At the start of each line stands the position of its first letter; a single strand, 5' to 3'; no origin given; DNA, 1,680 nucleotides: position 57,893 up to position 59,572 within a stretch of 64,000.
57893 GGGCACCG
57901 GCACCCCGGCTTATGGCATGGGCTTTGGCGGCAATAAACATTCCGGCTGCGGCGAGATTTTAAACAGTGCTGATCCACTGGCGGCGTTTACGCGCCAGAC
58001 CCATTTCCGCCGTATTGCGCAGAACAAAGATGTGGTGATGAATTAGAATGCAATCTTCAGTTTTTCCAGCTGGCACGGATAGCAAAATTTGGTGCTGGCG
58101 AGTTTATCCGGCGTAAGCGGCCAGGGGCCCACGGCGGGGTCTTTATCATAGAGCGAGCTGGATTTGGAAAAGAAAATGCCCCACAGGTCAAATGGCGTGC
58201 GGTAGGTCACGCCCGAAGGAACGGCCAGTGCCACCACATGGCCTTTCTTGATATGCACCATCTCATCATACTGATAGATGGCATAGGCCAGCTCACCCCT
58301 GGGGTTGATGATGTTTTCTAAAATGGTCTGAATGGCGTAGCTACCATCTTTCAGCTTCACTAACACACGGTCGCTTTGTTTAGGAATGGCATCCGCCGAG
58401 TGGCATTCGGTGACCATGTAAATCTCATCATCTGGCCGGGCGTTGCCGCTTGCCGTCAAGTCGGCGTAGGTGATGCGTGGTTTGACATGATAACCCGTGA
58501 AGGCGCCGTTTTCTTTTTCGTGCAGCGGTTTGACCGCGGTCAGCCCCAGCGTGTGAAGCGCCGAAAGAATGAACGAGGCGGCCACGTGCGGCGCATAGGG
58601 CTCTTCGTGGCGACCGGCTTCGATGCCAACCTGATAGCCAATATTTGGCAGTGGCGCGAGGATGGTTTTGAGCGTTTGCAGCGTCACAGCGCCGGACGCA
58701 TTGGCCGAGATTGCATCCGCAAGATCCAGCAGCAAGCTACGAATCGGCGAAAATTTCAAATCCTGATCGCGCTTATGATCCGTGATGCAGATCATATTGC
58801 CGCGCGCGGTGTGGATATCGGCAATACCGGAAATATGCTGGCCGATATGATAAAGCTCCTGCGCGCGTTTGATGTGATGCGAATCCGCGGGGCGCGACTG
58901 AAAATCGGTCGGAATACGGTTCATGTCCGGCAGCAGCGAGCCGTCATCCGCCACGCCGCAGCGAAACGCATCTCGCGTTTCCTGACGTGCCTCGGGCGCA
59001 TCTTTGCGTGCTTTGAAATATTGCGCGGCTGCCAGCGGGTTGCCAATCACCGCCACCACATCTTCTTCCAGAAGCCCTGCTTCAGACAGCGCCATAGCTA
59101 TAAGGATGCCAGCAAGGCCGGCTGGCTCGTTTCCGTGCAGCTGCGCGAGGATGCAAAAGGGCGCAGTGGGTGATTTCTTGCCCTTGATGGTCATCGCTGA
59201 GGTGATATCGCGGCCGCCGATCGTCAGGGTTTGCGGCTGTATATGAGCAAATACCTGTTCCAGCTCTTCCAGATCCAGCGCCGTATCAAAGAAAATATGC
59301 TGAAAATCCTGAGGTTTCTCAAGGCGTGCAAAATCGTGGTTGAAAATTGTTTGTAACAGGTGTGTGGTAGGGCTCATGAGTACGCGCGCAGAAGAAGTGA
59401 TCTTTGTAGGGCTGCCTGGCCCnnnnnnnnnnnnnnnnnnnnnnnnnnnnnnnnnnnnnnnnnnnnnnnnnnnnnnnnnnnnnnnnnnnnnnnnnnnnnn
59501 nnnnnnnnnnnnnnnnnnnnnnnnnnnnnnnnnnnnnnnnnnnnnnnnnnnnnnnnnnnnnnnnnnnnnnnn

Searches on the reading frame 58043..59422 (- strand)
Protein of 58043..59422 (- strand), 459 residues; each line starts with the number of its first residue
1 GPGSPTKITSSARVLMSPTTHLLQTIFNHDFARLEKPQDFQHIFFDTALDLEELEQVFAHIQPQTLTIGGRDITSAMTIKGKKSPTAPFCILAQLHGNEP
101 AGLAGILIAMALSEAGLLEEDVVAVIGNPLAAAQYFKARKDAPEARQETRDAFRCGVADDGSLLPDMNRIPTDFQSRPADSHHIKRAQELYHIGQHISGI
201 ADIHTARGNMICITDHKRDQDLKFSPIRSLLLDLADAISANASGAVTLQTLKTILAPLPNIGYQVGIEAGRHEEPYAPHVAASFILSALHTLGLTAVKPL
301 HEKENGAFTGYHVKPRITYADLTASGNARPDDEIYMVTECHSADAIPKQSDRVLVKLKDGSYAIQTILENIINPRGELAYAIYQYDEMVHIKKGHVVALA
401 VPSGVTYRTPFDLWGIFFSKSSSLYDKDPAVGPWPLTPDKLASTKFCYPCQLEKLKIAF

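Call 67: search_protein_families(library=pfam, proteins=[window:58043-59422:-], max_evalue=0.1)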
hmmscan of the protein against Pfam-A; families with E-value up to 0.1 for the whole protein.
window:58043-59422:- (459 aa): 1 family
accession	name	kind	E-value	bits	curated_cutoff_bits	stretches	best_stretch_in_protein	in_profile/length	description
PF24827.1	AstE_AspA_cat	-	0.088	12.8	25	0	90-218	6-121/192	Succinylglutamate desuccinylase/Aspartoacylase catalytic domain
